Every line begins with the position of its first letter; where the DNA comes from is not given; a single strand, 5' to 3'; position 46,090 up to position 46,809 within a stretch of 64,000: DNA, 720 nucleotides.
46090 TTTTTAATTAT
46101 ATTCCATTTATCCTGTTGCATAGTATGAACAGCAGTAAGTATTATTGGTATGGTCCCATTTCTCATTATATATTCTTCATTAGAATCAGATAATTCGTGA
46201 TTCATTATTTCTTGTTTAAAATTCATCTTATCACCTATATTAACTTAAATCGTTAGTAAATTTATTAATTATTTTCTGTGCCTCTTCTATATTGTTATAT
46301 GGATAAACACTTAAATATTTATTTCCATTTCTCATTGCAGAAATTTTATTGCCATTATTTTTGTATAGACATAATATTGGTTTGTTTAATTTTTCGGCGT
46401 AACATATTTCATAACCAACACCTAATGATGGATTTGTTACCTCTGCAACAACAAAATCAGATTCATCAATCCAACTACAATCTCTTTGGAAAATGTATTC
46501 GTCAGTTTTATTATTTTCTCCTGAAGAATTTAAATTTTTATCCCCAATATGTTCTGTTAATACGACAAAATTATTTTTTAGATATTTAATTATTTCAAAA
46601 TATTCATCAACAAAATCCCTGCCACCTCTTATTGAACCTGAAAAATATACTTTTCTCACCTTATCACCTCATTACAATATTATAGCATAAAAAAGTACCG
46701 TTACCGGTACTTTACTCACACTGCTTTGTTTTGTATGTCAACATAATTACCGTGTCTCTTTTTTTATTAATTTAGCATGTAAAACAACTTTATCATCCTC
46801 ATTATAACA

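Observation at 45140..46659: Compact three-gene operon: DNPH1-like nucleotide N-glycosidase, FGase-family hydrolase and a Cys/His-cluster protein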

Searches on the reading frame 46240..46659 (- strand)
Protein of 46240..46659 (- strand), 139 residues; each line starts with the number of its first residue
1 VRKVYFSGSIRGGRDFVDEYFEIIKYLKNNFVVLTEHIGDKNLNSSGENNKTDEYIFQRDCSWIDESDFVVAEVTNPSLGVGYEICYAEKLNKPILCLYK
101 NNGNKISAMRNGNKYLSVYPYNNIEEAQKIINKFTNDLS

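Call 4: search_protein_families(library=pfam, proteins=[window:46240-46659:-], max_evalue=0.01)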
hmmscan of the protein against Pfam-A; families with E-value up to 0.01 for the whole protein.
window:46240-46659:- (139 aa): 1 family
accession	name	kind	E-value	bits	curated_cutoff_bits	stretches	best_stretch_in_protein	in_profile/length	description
PF05014.21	Nuc_deoxyrib_tr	-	2.6e-13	50.6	28.8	1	4-104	1-102/117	Nucleoside 2-deoxyribosyltransferase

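Call 5: search_protein_families(library=ncbifam, proteins=[window:46240-46659:-], max_evalue=0.01)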
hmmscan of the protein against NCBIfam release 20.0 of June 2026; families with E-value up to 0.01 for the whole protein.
window:46240-46659:- (139 aa): 0 families

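Call 6: search_protein_families(library=padloc, proteins=[window:46240-46659:-], max_evalue=0.01)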
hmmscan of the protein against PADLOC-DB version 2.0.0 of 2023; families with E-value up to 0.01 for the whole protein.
window:46240-46659:- (139 aa): 1 family
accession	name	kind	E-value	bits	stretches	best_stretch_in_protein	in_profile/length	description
PDLC00418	ThsB1|ThsB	-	0.00024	19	1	38-109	38-109/155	TIR-like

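Call 20: find_homologous_proteins(query=window:46240-46659:-)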
Query window:46240-46659:- (139 aa): 3022 proteins with E <= 0.001 among 3058 candidates; the best 120 are listed.
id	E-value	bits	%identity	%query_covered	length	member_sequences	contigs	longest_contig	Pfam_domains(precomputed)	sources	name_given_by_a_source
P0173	8.9e-88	309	100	100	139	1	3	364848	PF05014.22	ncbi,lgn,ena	-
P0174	2.4e-87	308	99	100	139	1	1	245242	PF05014.22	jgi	-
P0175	2.5e-83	295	96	100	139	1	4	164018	PF05014.22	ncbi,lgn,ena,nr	ncbi:MAG: nucleoside 2-deoxyribosyltransferase [Bacilli bacterium]|nr:nucleoside 2-deoxyribosyltrans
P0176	6.9e-83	293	95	100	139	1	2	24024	PF05014.22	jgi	-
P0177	2.8e-68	246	77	99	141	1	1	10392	PF05014.22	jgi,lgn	jgi:nucleoside 2-deoxyribosyltransferase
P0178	8.0e-60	219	72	98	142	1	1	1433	PF05014.22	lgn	-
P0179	2.4e-59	217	72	99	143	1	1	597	PF05014.22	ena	-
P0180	2.9e-59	217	71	97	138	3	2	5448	PF05014.22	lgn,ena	-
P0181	1.1e-57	212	68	99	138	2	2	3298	PF05014.22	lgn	-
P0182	9.5e-57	209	70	98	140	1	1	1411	PF05014.22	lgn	-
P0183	1.2e-55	205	65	98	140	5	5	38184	PF05014.22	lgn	-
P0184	1.2e-55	205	66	98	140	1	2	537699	PF15891.12,PF05014.22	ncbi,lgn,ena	-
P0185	1.8e-55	205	68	97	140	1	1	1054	PF05014.22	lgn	-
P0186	4.4e-55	203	68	96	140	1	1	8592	PF05014.22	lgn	-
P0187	7.6e-54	199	68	96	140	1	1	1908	PF05014.22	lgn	-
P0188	9.9e-54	199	64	99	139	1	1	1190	PF05014.22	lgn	-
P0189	2.1e-53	198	65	96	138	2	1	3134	PF05014.22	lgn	-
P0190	8.1e-53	196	66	99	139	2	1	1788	PF05014.22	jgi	jgi:nucleoside 2-deoxyribosyltransferase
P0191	1.4e-52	195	62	99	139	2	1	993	PF05014.22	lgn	-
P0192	2.5e-52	194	67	96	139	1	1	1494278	PF05014.22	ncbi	-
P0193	4.7e-50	187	64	99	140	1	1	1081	PF05014.22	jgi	jgi:nucleoside 2-deoxyribosyltransferase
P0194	1.8e-49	185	65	95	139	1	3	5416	PF05014.22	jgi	jgi:nucleoside 2-deoxyribosyltransferase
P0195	1.2e-46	176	61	99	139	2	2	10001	PF05014.22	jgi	jgi:nucleoside 2-deoxyribosyltransferase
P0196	9.9e-46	173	59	99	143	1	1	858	PF05014.22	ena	-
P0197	2.6e-43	165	59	96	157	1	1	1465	PF05014.22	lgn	-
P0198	4.1e-43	165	59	96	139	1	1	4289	PF05014.22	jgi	jgi:2'-deoxynucleoside 5'-phosphate N-hydrolase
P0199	7.5e-43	164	59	95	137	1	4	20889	PF05014.22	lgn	-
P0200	7.8e-43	164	59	96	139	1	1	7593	PF05014.22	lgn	-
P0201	2.6e-42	162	57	99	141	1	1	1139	PF05014.22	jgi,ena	-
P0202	4.7e-42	161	57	95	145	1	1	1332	PF05014.22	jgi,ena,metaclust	metaclust:\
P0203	1.1e-40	157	54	98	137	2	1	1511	PF05014.22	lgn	-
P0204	1.3e-40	157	60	94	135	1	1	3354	PF05014.22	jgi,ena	-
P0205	1.3e-40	156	58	95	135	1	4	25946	PF05014.22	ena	-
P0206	1.3e-39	153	56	95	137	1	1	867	PF05014.22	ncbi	-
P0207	1.8e-39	153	58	95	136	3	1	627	PF05014.22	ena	-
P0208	3.1e-39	152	58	95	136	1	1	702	PF05014.22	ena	-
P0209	4.4e-39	152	59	88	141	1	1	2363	PF05014.22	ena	-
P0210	4.8e-39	151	57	95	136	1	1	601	PF05014.22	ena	-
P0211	5.5e-39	151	56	95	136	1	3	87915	PF05014.22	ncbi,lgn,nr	ncbi:MAG: nucleoside 2-deoxyribosyltransferase [Candidatus Nomurabacteria bacterium]|nr:nucleoside 2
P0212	5.5e-39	151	52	99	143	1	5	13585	PF05014.22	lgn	-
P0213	8.1e-39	151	58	95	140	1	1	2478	PF05014.22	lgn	-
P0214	8.1e-39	151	56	95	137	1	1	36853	PF05014.22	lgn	-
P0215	8.4e-39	151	57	98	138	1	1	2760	PF05014.22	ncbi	-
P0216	1.0e-38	150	54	97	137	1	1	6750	PF05014.22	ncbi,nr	ncbi:nucleoside 2-deoxyribosyltransferase [Candidatus Parcubacteria bacterium]|nr:nucleoside 2-deoxy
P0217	1.1e-38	150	56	98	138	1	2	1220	PF05014.22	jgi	jgi:nucleoside 2-deoxyribosyltransferase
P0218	1.2e-38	150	57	95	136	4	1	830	PF05014.22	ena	-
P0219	1.4e-38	150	55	94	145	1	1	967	PF05014.22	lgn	-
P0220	1.4e-38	150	56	95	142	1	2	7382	PF05014.22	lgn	-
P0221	1.9e-38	149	56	95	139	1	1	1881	PF05014.22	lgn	-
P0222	1.9e-38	149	57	96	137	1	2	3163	PF05014.22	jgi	-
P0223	2.7e-38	149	56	95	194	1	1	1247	PF05014.22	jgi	jgi:nucleoside 2-deoxyribosyltransferase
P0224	2.8e-38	149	54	95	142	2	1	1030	PF05014.22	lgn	-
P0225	3.1e-38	149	55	98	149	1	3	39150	PF05014.22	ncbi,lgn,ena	-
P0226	3.4e-38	149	56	95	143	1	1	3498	PF05014.22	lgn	-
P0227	3.4e-38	149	53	95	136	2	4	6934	PF05014.22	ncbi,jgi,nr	ncbi:nucleoside 2-deoxyribosyltransferase [bacterium]|nr:MAG: nucleoside 2-deoxyribosyltransferase [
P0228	3.4e-38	149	55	94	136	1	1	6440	PF05014.22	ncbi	-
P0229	3.7e-38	149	56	99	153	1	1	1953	PF05014.22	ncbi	-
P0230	4.0e-38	148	59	95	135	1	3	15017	PF05014.22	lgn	-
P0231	4.0e-38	148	56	96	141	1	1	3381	PF05014.22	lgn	-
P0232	4.5e-38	148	54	95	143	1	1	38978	PF05014.22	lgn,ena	-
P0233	4.5e-38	148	54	98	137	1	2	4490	PF05014.22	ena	-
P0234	4.9e-38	148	55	94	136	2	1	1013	PF05014.22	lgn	-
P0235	5.0e-38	148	53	97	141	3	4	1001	PF05014.22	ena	-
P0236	5.2e-38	148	52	99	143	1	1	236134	PF05014.22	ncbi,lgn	-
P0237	5.7e-38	148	57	97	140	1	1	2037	PF05014.22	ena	-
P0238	6.3e-38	148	57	95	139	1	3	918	PF05014.22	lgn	-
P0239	6.5e-38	148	55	96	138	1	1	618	PF05014.22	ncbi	-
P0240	6.5e-38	148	52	95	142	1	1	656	PF05014.22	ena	-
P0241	6.6e-38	148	54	98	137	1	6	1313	PF05014.22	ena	-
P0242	6.6e-38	148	56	95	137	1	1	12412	PF05014.22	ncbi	ncbi:MAG: nucleoside 2-deoxyribosyltransferase [Candidatus Uhrbacteria bacterium]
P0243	6.8e-38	148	53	98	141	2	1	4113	PF05014.22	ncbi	ncbi:MAG: nucleoside 2-deoxyribosyltransferase [Nanoarchaeota archaeon]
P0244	7.2e-38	148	56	96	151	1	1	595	PF05014.22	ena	-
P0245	7.5e-38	148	54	97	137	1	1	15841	PF05014.22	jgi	jgi:2'-deoxynucleoside 5'-phosphate N-hydrolase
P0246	8.0e-38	147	56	96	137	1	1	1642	PF05014.22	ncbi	-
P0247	8.1e-38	147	55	97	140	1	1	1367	PF05014.22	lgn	-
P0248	8.4e-38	147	57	93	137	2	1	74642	PF05014.22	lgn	-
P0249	1.0e-37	147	51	95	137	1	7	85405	PF05014.22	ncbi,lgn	ncbi:MAG TPA: nucleoside 2-deoxyribosyltransferase [Candidatus Paceibacterota bacterium]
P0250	1.1e-37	147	55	95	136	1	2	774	PF05014.22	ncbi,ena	-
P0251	1.1e-37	147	55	96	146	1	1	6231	PF05014.22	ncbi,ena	-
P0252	1.2e-37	147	56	95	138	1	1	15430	PF05014.22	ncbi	-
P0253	1.2e-37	147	54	95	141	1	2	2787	PF05014.22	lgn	-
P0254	1.3e-37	147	53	95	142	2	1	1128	PF05014.22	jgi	jgi:2'-deoxynucleoside 5'-phosphate N-hydrolase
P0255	1.3e-37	147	56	96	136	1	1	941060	PF05014.22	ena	-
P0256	1.3e-37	147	54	98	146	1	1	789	PF05014.22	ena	-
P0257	1.3e-37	147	58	95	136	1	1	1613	PF05014.22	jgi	jgi:nucleoside 2-deoxyribosyltransferase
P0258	1.4e-37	147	55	94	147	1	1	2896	PF05014.22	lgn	-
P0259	1.4e-37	147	52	94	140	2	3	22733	PF05014.22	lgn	-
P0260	1.5e-37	147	52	98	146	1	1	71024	PF05014.22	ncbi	-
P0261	1.7e-37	146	55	98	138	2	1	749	PF05014.22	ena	-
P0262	1.8e-37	146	52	94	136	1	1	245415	PF05014.22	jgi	jgi:nucleoside 2-deoxyribosyltransferase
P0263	1.9e-37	146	53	94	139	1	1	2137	PF05014.22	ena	-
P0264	2.0e-37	146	51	98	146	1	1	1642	PF05014.22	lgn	-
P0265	2.2e-37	146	54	95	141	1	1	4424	PF05014.22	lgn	-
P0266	2.2e-37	146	54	97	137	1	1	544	PF05014.22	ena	-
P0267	2.3e-37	146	56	95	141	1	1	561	PF05014.22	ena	-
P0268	2.3e-37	146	55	98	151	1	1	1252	PF05014.22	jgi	jgi:nucleoside 2-deoxyribosyltransferase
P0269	2.4e-37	146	58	94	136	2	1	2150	PF05014.22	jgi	-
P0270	2.7e-37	146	55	95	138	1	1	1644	PF05014.22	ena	-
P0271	2.7e-37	146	56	95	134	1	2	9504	PF05014.22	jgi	jgi:nucleoside 2-deoxyribosyltransferase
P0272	3.9e-37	145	54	98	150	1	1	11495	PF05014.22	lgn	-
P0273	4.3e-37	145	55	95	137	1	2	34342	PF05014.22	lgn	-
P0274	4.5e-37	145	54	95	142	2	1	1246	PF05014.22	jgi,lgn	jgi:hypothetical protein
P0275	5.3e-37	145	55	95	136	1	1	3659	PF05014.22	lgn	-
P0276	5.4e-37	145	54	94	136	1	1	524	PF05014.22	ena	-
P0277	5.8e-37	145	51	98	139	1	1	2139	PF05014.22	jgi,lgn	jgi:2'-deoxynucleoside 5'-phosphate N-hydrolase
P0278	5.9e-37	145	53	95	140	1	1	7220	PF05014.22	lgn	-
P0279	6.1e-37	145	55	95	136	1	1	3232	PF05014.22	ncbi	-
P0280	6.1e-37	145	56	95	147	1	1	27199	PF05014.22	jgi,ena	-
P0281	6.2e-37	145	54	95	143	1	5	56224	PF05014.22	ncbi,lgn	-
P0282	7.1e-37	144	54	95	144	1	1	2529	PF05014.22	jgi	jgi:nucleoside 2-deoxyribosyltransferase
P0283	7.2e-37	144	53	94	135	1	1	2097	PF05014.22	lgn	-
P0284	7.6e-37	144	53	94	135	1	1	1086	PF05014.22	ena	-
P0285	7.8e-37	144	56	95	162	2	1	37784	PF05014.22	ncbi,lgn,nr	ncbi:MAG: nucleoside 2-deoxyribosyltransferase [Chitinophagaceae bacterium]|nr:nucleoside 2-deoxyrib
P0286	8.2e-37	144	53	95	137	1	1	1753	PF05014.22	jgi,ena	-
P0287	8.3e-37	144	58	93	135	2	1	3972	PF05014.22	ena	-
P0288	8.9e-37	144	53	95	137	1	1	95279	PF05014.22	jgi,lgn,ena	-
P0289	8.9e-37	144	54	92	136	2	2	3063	PF05014.22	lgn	-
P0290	9.0e-37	144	49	99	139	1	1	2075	PF05014.22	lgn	-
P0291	9.4e-37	144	54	99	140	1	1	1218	PF05014.22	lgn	-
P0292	9.5e-37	144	54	95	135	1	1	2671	PF05014.22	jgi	jgi:2'-deoxynucleoside 5'-phosphate N-hydrolase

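Call 23: search_solved_structures(query=window:46240-46659:-, show_alignments=2)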
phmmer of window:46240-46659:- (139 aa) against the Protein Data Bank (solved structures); distinct sequences matched with E-value up to 0.001: 12.
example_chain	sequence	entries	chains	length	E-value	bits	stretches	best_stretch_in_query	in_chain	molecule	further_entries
4fyh_A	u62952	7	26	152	2.5e-26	95.6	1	2-113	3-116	Deoxyribonucleoside 5'-monophosphate N-glycosidase | 2'-deoxynucleoside 5'-phosphate N-hydrolase 1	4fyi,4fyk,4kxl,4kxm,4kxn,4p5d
2khz_A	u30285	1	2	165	2.7e-26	95.4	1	4-113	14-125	c-Myc-responsive protein Rcl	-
2klh_A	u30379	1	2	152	6.6e-26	94.2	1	2-113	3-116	c-Myc-responsive protein Rcl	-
9da1_A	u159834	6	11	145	9e-24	87.3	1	4-117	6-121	5-hydroxymethyl-dUMP N-hydrolase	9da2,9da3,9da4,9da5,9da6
8os9_A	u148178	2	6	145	9e-24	87.3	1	4-117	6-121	2'-deoxynucleoside 5'-phosphate N-hydrolase 1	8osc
9i3q_A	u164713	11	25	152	1e-23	87.1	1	4-117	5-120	5-hydroxymethyl-dUMP N-hydrolase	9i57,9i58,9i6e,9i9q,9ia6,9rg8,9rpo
4p5e_A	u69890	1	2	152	1e-23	87.1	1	4-117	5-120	2'-deoxynucleoside 5'-phosphate N-hydrolase 1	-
8qhq_A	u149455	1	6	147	2.9e-23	85.6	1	4-117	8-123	2'-deoxynucleoside 5'-phosphate N-hydrolase 1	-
8qhr_A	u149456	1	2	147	2.9e-23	85.6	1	4-117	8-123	2'-deoxynucleoside 5'-phosphate N-hydrolase 1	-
8rqd_C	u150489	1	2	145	3e-23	85.6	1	4-117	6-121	2'-deoxynucleoside 5'-phosphate N-hydrolase 1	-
8rps_C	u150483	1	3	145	4.6e-23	85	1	4-117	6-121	2'-deoxynucleoside 5'-phosphate N-hydrolase 1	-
8rpt_B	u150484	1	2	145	1.2e-22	83.7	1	4-117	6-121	2'-deoxynucleoside 5'-phosphate N-hydrolase 1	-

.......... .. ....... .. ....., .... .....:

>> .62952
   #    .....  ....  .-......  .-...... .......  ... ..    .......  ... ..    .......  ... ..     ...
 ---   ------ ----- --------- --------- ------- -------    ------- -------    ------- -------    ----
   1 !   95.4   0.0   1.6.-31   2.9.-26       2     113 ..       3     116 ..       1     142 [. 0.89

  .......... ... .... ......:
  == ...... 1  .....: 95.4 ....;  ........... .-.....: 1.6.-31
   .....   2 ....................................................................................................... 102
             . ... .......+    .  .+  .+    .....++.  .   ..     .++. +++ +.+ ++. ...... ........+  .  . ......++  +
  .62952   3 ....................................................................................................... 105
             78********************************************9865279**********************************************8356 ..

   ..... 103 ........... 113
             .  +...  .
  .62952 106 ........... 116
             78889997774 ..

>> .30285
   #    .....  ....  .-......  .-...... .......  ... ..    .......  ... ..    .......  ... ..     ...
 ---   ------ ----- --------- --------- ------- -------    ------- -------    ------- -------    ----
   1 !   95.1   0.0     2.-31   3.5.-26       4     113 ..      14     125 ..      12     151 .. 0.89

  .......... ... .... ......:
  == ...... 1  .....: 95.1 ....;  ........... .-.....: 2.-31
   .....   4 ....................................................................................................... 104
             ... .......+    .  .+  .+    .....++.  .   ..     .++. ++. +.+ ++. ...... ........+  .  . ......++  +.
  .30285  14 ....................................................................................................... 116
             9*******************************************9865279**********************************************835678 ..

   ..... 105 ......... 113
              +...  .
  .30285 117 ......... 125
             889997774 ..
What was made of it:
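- On Nucleoside-antibiotic biosynthesis (MilB/BlsM-type nucleotide hydrolase in a gene cluster): Gene A's significant PDB matches are all DNPH1/Rcl entries (call 23).
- Closest known: DNPH1 / Rcl. Same: Gene A aligns over nearly its whole length (2.5e-26 to rat, 9e-24 to human, call 23).
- Checked: Gene A: PF05014, 2.6e-13 (call 4); rat Rcl/DNPH1 2.5e-26 and human DNPH1 9e-24 (call 23).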

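Call 28: find_encoding_contigs(protein=P0177, flank=6000, max_places=2)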
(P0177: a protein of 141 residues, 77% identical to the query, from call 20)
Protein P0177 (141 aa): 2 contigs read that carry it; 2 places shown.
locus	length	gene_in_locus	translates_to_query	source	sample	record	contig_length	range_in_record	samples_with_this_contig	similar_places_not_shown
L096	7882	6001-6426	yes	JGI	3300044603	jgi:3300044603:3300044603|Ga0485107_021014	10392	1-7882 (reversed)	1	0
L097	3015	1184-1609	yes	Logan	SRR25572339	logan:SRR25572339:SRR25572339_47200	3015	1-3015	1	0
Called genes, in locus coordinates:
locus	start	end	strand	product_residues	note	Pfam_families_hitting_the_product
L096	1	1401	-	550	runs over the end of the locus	PF00485:PRK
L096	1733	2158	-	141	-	PF07486:Hydrolase_2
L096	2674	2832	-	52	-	-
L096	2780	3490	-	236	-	-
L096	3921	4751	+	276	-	-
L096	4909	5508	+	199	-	-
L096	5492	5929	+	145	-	-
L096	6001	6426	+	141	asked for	PF05014:Nuc_deoxyrib_tr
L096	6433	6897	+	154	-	PF21805:Imm5_like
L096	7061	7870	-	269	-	PF19269:Anticodon_2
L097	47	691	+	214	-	-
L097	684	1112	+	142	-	-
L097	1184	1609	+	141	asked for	PF05014:Nuc_deoxyrib_tr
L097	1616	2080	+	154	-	PF21805:Imm5_like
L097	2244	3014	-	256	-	?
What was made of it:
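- Gene B is absent in L096 (call 28).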

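Call 29: find_encoding_contigs(protein=P0175, flank=6000, max_places=3)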
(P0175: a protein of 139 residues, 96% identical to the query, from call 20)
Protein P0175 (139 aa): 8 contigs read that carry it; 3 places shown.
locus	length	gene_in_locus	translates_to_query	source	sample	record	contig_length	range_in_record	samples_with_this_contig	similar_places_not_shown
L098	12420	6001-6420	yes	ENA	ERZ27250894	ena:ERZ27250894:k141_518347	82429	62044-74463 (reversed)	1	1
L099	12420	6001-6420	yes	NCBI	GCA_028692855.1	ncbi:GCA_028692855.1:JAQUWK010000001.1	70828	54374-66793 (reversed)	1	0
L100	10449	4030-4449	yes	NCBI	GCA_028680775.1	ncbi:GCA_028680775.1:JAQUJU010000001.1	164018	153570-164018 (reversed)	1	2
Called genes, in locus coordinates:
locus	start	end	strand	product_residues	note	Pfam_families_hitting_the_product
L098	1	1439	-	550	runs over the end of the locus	PF00485:PRK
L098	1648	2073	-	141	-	PF07486:Hydrolase_2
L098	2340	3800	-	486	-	-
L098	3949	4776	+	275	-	PF04203:Sortase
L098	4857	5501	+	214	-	-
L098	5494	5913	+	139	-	-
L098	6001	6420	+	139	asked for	PF05014:Nuc_deoxyrib_tr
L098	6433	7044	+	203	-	PF05013:FGase (weak)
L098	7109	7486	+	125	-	PF21805:Imm5_like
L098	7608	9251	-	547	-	PF00749:tRNA-synt_1c, PF19269:Anticodon_2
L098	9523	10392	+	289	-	PF02645:DegV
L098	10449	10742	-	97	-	PF26595:A_ENA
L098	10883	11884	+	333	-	PF26595:A_ENA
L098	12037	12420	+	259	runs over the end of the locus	PF03935:SKN1_KRE6_Sbg1, PF00722:Glyco_hydro_16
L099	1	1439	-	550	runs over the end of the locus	PF00485:PRK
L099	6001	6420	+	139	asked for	PF05014:Nuc_deoxyrib_tr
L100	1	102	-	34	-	?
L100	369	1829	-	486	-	-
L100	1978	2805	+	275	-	PF04203:Sortase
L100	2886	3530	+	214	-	-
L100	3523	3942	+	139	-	-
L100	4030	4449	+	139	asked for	PF05014:Nuc_deoxyrib_tr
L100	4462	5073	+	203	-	PF05013:FGase (weak)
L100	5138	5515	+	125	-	PF21805:Imm5_like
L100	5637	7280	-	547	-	PF00749:tRNA-synt_1c, PF19269:Anticodon_2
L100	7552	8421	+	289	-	PF02645:DegV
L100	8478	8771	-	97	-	PF26595:A_ENA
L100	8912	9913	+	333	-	PF26595:A_ENA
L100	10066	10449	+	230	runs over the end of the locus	PF03935:SKN1_KRE6_Sbg1, PF00722:Glyco_hydro_16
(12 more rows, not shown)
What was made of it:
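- A and B are both kept intact in the window and in L098-L100 (call 29).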

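Call 30: find_related_loci(query=A2, collection=metagenome_contigs, flank=5000)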
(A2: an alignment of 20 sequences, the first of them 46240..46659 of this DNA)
Query A2 (139 aa) in metagenome_contigs; peptide patterns used: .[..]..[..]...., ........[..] (x = any residue, [..] = any of these).
600 stretches matched a pattern (row limit reached: there are more); 580 encode a relative of the query (tblastn E <= 1e-3); the best 80 are kept; 80 distinct loci.
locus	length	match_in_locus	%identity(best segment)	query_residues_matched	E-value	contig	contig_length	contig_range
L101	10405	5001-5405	56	1-134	3e-45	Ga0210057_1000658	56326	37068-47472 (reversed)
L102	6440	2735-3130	55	3-133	3e-45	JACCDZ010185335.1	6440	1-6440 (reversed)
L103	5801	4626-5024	54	3-134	4e-45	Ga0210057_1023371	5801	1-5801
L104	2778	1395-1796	54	1-133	6e-45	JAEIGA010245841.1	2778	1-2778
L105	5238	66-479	52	3-138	5e-44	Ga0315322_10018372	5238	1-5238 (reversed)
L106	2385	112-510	54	3-134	3e-44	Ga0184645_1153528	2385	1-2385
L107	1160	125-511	54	4-131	2e-45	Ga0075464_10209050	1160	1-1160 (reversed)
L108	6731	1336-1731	56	3-134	1e-43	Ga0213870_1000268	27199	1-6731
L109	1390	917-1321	55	3-136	1e-44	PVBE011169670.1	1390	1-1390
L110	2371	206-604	54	3-134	2e-43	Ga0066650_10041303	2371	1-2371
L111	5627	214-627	48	3-139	1e-42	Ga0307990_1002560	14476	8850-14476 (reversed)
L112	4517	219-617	53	3-134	1e-42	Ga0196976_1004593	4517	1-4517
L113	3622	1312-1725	51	3-138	9e-43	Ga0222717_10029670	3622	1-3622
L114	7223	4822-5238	49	3-139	3e-42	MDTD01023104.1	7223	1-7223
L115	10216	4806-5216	51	3-138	3e-42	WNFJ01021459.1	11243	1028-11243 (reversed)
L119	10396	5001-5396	51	3-134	3e-40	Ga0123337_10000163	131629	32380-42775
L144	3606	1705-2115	53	1-139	1e-39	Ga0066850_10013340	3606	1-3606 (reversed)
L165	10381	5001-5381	53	1-124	7e-39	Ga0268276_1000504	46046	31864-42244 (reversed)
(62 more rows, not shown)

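Call 35: search_protein_families(library=pfam, proteins=[L119:4297-4998:+, L165:3116-4357:+, L165:5408-6295:+, L102:867-1298:-, L144:2415-3545:+], max_evalue=0.001)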
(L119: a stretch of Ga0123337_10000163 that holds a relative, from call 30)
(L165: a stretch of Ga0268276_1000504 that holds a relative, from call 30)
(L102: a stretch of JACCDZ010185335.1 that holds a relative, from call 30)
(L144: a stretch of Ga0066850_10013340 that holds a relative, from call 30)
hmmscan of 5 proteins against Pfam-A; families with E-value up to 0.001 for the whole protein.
L119:4297-4998:+ (234 aa): 2 families
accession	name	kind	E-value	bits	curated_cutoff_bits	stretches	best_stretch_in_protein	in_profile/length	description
PF02223.23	Thymidylate_kin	-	4.4e-18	66.1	27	1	13-173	1-147/185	Thymidylate kinase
PF00284.25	Cytochrom_B559a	-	0.00018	21.7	25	0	135-144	3-12/39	Lumenal portion of Cytochrome b559, alpha (gene psbE) subunit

L165:3116-4357:+ (414 aa): 2 families
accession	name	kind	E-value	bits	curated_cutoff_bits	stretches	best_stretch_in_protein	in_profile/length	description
PF00464.25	SHMT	-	3.4e-157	523.6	27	1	8-382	3-399/399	Serine hydroxymethyltransferase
PF00155.27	Aminotran_1_2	-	7e-06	25.9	19.7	1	181-364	165-348/361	Aminotransferase class I and II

L165:5408-6295:+ (296 aa): 1 family
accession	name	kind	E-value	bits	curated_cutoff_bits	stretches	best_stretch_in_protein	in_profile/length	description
PF00303.24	Thymidylat_synt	-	5.1e-95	318.1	24.3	1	10-296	1-266/266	Thymidylate synthase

L102:867-1298:- (144 aa): 2 families
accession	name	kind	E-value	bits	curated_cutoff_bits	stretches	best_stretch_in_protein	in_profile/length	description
PF00692.24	dUTPase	-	6e-29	100.9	22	1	16-143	3-129/129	dUTPase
PF22769.1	DCD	-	4.2e-06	27.4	27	1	35-116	69-151/153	dCTP deaminase-like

L144:2415-3545:+ (377 aa): 4 families
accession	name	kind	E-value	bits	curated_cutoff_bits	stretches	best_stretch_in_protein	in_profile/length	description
PF20434.5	BD-FAE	-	4.2e-19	69.4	26.8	1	64-192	1-115/215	BD-FAE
PF00135.34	COesterase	-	1.9e-08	34.2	27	1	47-179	70-196/515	Carboxylesterase family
PF07859.19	Abhydrolase_3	-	6.8e-08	33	25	1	81-186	2-91/210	alpha/beta hydrolase fold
PF00326.27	Peptidase_S9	-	0.00029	20.8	22.6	0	106-182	11-80/213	Prolyl oligopeptidase family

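Call 41: search_protein_families(library=phrogs, proteins=[window:46240-46659:-], max_evalue=0.01)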
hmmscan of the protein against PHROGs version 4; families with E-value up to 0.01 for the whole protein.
window:46240-46659:- (139 aa): 4 families
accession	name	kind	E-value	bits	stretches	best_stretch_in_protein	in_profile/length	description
phrog_1817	-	DNA, RNA and nucleotide metabolism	1.1e-06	29.3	1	38-133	48-130/192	nucleoside 2-deoxyribosyltransferase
phrog_7995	-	DNA, RNA and nucleotide metabolism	0.00018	21.9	1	55-105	85-139/336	nucleoside deoxyribosyltransferase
phrog_355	-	DNA, RNA and nucleotide metabolism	0.0003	21.3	1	1-97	74-171/249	nucleoside 2-deoxyribosyltransferase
phrog_3634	-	unknown function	0.003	18.2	1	48-106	49-102/237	-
